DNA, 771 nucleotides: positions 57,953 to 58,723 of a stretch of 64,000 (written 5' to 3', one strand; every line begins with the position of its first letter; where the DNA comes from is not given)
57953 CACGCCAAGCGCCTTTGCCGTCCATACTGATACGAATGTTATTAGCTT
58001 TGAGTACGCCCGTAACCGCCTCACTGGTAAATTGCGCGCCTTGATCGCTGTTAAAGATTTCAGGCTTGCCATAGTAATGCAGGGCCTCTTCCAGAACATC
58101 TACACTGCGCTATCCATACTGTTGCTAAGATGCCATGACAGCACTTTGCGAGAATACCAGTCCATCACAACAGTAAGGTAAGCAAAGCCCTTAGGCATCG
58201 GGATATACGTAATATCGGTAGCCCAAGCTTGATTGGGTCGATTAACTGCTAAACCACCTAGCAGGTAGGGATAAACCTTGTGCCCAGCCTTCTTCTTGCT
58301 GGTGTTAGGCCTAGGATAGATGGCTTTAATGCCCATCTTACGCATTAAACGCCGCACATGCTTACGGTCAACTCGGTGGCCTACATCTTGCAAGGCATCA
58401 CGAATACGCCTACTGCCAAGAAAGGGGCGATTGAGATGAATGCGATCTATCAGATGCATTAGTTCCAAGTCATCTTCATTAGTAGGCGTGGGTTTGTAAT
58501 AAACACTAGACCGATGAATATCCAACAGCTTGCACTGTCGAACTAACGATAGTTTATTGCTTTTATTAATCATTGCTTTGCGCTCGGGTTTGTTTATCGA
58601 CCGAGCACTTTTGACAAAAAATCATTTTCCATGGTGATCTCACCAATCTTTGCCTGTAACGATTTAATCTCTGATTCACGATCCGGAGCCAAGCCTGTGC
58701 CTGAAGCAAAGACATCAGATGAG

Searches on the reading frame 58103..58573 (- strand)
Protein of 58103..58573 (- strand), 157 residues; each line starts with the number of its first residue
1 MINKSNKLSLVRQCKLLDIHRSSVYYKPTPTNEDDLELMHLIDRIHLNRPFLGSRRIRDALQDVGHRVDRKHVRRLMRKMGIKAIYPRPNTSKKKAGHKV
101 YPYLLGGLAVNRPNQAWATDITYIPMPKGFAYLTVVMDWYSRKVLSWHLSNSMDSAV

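Call 87: search_protein_families(library=pfam, proteins=[window:58103-58573:-], max_evalue=0.001)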
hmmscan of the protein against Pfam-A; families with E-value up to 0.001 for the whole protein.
window:58103-58573:- (157 aa): 2 families
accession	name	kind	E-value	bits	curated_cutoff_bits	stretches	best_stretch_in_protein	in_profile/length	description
PF13276.12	HTH_21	-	8.3e-15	55.2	28.1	1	33-89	1-59/60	HTH-like domain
PF00665.32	rve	-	1.6e-12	48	32.6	1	111-155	2-48/102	Integrase core domain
